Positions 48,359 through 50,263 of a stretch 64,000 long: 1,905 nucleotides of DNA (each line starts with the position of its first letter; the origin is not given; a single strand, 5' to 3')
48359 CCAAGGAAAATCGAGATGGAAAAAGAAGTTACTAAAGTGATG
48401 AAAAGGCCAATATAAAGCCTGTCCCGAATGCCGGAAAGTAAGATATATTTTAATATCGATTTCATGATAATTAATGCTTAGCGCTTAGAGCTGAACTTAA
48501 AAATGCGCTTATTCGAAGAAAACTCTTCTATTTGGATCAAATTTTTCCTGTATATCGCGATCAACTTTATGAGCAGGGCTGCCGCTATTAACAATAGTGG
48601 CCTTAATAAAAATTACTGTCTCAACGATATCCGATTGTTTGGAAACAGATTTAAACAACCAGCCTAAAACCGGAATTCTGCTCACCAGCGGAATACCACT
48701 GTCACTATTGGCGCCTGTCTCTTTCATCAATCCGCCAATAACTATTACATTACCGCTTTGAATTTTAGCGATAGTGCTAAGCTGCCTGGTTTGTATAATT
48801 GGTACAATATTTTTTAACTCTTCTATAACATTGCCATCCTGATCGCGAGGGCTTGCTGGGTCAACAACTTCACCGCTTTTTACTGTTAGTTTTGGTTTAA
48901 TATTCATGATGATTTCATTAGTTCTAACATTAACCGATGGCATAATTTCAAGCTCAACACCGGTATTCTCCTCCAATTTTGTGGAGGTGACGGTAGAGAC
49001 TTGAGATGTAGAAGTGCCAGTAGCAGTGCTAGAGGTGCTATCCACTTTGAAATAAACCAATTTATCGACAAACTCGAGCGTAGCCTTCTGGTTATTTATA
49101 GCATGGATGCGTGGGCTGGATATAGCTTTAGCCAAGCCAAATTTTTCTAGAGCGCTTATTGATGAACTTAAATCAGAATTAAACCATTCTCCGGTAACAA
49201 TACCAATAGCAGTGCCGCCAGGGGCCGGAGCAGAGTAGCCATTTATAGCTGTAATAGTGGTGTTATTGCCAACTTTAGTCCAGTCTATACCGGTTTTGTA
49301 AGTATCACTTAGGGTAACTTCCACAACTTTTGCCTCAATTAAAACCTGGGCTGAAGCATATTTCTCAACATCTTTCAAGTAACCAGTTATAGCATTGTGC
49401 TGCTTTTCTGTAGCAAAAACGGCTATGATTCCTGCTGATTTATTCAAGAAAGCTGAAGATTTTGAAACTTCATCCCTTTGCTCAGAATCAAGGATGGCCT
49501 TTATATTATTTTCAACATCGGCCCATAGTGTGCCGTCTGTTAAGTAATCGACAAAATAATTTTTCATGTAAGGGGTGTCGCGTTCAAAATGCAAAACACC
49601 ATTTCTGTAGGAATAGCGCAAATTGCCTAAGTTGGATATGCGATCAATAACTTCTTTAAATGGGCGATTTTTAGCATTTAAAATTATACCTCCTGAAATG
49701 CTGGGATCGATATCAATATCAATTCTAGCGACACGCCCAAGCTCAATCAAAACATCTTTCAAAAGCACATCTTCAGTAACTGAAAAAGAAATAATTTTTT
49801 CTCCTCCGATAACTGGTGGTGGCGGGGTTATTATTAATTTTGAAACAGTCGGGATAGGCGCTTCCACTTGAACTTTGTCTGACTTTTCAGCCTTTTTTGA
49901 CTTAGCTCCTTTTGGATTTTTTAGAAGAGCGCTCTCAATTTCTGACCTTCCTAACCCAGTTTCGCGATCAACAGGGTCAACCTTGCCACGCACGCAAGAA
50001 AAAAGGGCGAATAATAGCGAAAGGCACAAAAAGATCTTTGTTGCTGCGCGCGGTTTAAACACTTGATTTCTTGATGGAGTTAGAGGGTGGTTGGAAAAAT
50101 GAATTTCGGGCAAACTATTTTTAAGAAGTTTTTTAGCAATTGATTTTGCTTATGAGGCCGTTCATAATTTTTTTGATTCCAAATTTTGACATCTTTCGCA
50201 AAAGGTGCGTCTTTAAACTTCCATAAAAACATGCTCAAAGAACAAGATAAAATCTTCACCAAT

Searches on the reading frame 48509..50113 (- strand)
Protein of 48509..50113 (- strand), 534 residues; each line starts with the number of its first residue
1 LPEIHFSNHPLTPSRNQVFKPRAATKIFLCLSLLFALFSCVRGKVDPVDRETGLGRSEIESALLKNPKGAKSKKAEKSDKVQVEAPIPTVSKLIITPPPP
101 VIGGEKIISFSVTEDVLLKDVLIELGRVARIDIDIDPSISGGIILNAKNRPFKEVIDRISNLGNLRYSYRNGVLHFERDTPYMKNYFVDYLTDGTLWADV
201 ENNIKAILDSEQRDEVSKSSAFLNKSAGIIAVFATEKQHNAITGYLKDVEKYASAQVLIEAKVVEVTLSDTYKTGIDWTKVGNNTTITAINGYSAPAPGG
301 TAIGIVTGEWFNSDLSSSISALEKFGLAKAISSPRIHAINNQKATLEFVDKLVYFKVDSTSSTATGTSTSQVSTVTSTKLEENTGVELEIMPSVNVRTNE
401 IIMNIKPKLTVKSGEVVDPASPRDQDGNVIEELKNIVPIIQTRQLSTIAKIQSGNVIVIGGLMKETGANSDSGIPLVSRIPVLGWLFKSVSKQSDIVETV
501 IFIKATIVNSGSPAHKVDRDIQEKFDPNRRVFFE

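Call 3: search_protein_families(library=pfam, proteins=[window:48509-50113:-], max_evalue=0.01)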
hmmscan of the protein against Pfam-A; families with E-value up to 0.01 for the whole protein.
window:48509-50113:- (534 aa): 1 family
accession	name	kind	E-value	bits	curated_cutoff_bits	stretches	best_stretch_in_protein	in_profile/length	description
PF00263.26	Secretin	-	7.2e-34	117.2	27.5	1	321-508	1-168/169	Bacterial type II and III secretion system protein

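Call 4: search_protein_families(library=ncbifam, proteins=[window:48509-50113:-], max_evalue=0.01)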
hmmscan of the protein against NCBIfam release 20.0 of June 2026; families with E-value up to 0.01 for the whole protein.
window:48509-50113:- (534 aa): 10 families
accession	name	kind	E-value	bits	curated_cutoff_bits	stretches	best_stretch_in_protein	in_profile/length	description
TIGR02519.1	pilus_MshL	equivalog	4.9e-56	189.9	250.2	1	223-508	3-290/290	pilus (MSHA type) biogenesis protein MshL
TIGR02517.1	type_II_gspD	equivalog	2.1e-32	112.4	351.35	1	254-516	335-598/600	type II secretion system secretin GspD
TIGR02516.1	type_III_yscC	equivalog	8.4e-27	93.8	238.45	1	240-509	220-462/463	type III secretion system outer membrane ring subunit SctC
TIGR02515.1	IV_pilus_PilQ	subfamily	1.3e-25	90.3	284.35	1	312-509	258-428/428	type IV pilus secretin PilQ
NF011873.0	PRK15346.1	equivalog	8.4e-20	70.9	524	1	229-511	244-497/499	EscC/YscC/HrcC family type III secretion system outer membrane ring protein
NF042912.1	Amuc_1098_fam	equivalog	2.5e-18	65.5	750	2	364-511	643-800/805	Amuc_1098 family type IV pilus outer membrane protein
TIGR02520.1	pilus_B_mal_scr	equivalog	1.8e-16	59.8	287.65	1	196-476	220-486/513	PilN family type IVB pilus formation outer membrane protein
NF007851.2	PRK10560.1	exception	7.5e-14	51.3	598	1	112-509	27-410/412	DNA uptake porin HofQ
NF010083.0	PRK13568.1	equivalog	3.7e-13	49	554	1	197-509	130-418/419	DNA uptake porin HofQ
NF006839.0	PRK09357.1-4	equivalog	0.009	14.7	576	0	409-463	2-56/422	dihydroorotase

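Call 7: find_homologous_proteins(query=window:48509-50113:-)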
Query window:48509-50113:- (534 aa): 1485 proteins with E <= 0.001 among 8000 candidates; the best 120 are listed.
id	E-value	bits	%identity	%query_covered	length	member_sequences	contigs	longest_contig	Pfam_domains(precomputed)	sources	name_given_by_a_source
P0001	0.0e+0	1163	100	100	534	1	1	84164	PF00263.27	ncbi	-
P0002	3.3e-207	707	65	95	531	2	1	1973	PF00263.27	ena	-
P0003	3.4e-197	674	65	91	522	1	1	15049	PF00263.27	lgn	-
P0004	4.5e-196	670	62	95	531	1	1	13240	PF00263.27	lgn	-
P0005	2.1e-195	668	61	97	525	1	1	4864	PF00263.27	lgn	-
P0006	1.6e-194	665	61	98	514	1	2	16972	PF00263.27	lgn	-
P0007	6.7e-192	657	60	95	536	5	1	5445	PF00263.27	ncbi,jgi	jgi:MSHA biogenesis protein MshL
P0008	3.7e-191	654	62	93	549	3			PF00263.27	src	-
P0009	9.9e-191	653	60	93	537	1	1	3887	PF00263.27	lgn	-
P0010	2.4e-190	652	62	95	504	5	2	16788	PF00263.27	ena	-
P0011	5.4e-190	650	62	97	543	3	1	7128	PF00263.27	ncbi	-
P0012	2.5e-189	648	58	95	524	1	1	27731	PF00263.27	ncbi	-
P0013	1.6e-188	646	61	93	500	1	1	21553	PF00263.27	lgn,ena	-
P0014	1.7e-188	645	59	97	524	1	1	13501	PF00263.27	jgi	-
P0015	1.8e-188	645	59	99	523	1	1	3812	PF00263.27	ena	-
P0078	2.3e-177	609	55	97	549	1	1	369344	PF00263.27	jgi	-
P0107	2.7e-170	585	56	96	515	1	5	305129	PF00263.27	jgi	jgi:Flp pilus assembly secretin CpaC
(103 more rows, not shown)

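Call 8: find_encoding_contigs(protein=P0001, flank=10000, max_places=2)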
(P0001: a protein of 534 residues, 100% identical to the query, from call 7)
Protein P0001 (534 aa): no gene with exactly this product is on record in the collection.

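Call 9: find_encoding_contigs(protein=P0078, flank=10000, max_places=2)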
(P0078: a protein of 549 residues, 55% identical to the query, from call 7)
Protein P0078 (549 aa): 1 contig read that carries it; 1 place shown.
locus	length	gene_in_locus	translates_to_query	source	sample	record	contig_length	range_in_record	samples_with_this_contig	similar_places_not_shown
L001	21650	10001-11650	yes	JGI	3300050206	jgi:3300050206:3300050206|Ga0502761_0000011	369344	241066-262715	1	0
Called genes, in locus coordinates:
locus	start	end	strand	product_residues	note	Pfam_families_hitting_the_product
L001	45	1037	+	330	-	PF00586:AIRS, PF02769:AIRS_C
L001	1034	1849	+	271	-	PF19302:DUF5915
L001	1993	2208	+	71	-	PF13744:HTH_37 (weak), PF12844:HTH_19 (weak), PF01381:HTH_3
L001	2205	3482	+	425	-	PF13657:Couple_hipA, PF07804:HipA_C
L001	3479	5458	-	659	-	PF17764:PriA_3primeBD, PF00270:DEAD, PF04851:ResIII, PF00271:Helicase_C (weak), PF18319:Zn_ribbon_PriA, PF18074:PriA_C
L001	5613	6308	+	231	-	PF00923:TAL_FSA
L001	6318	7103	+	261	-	PF04028:DUF374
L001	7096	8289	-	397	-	PF01128:IspD, PF12804:NTP_transf_3 (weak), PF02542:YgbB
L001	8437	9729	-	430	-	PF01512:Complex1_51K, PF10531:SLBB, PF22461:SLBB_2, PF10589:NADH_4Fe-4S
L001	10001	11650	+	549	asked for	PF00263:Secretin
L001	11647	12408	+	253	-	-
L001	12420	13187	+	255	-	-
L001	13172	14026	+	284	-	PF02749:QRPTase_N, PF01729:QRPTase_C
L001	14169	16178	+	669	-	PF00664:ABC_membrane, PF00005:ABC_tran, PF02463:SMC_N (weak)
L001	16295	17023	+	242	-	PF00483:NTP_transferase, PF12804:NTP_transf_3 (weak)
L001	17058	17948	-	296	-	-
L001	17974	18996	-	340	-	PF01208:URO-D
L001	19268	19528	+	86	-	PF01722:BolA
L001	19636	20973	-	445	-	PF06689:zf-C4_ClpX, PF00493:MCM (faint), PF01078:Mg_chelatase (faint), PF05496:RuvB_N (faint), PF00004:AAA, PF07724:AAA_2, PF07728:AAA_5 (faint), PF10431:ClpB_D2-small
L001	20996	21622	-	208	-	PF00574:CLP_protease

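Call 10: find_encoding_contigs(protein=P0107, flank=10000, max_places=2)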
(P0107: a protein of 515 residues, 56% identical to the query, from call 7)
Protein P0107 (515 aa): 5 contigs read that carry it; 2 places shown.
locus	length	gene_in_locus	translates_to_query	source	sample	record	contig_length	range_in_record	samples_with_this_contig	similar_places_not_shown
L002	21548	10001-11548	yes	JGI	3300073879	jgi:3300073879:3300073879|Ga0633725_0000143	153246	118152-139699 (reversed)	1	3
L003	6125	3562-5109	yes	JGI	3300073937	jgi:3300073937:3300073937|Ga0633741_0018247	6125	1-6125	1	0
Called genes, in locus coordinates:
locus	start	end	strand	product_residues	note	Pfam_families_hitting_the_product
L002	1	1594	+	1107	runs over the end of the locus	PF18470:Cas9_a, PF13395:HNH_4, PF18541:RuvC_III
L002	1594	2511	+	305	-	PF01867:Cas_Cas1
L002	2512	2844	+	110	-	PF09827:CRISPR_Cas2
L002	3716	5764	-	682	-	PF17764:PriA_3primeBD, PF04851:ResIII, PF00270:DEAD, PF00271:Helicase_C (faint), PF18319:Zn_ribbon_PriA, PF18074:PriA_C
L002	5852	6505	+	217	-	PF00923:TAL_FSA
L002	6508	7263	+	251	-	PF04028:DUF374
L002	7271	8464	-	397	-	PF01128:IspD, PF12804:NTP_transf_3, PF02542:YgbB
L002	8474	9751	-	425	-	PF01512:Complex1_51K, PF10531:SLBB, PF22461:SLBB_2, PF10589:NADH_4Fe-4S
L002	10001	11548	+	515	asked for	PF00263:Secretin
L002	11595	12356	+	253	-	-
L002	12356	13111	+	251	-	-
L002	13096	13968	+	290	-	PF02749:QRPTase_N, PF01729:QRPTase_C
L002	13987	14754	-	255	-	PF00106:adh_short, PF08659:KR, PF13561:adh_short_C2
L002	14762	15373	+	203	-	PF13521:AAA_28 (weak), PF02223:Thymidylate_kin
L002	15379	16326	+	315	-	PF00056:Ldh_1_N, PF02866:Ldh_1_C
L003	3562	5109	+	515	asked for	PF00263:Secretin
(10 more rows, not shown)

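Call 32: search_protein_families(library=pfam, proteins=[L001:17058-17948:-], max_evalue=0.01)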
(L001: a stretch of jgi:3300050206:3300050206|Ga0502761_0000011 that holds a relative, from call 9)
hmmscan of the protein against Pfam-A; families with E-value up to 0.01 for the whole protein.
L001:17058-17948:- (296 aa): 1 family
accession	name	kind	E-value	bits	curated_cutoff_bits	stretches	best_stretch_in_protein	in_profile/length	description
PF07963.17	N_methyl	-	9.6e-05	22.2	21.2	1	5-29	2-26/27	Prokaryotic N-terminal methylation motif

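Call 75: search_solved_structures(query=window:48509-50062:-, max_evalue=0.00001)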
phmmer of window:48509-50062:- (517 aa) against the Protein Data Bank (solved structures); distinct sequences matched with E-value up to 0.00001: 16.
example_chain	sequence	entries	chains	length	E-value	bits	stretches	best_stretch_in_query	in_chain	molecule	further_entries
9k8v_A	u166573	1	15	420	2.4e-15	59.4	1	280-500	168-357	General secretion pathway protein D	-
6i1y_A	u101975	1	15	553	7e-15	57.9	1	262-500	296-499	General secretion pathway protein GspD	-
5wq9_A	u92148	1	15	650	9.1e-15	57.5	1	280-500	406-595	Type II secretion system protein D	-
5wq8_A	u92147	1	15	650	1.4e-14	56.9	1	280-500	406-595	Type II secretion system protein D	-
7ofh_A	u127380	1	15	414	7e-12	48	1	195-492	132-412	Virion export protein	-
5w68_A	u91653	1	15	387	7.6e-12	47.9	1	275-501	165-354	Putative type II secretion protein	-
4av2_A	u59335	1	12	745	3.1e-11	45.9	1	298-493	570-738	TYPE IV PILUS BIOGENESIS AND COMPETENCE PROTEIN PILQ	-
6i1x_A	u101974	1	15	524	3.4e-11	45.7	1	237-494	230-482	Type II secretion system protein D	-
5zdh_A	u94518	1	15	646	3.5e-11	45.7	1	282-501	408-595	Type II secretion system protein D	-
9sh1_A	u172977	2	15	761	4.1e-11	45.5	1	298-492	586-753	Type IV pilus biogenesis and competence protein PilQ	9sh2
5wln_G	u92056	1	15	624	1.6e-10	43.5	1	211-494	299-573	Type II secretion system protein D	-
3jc8_Qa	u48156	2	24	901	1.2e-09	40.6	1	92-494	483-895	PilQ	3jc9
6hcg_A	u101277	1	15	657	1.5e-09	40.3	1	238-493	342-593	Type II secretion system protein D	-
6w6m_A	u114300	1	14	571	2.5e-08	36.3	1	384-491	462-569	Type IV pilus secretin PilQ family protein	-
6rwk_X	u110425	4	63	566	5.2e-08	35.2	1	281-485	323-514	Outer membrane protein MxiD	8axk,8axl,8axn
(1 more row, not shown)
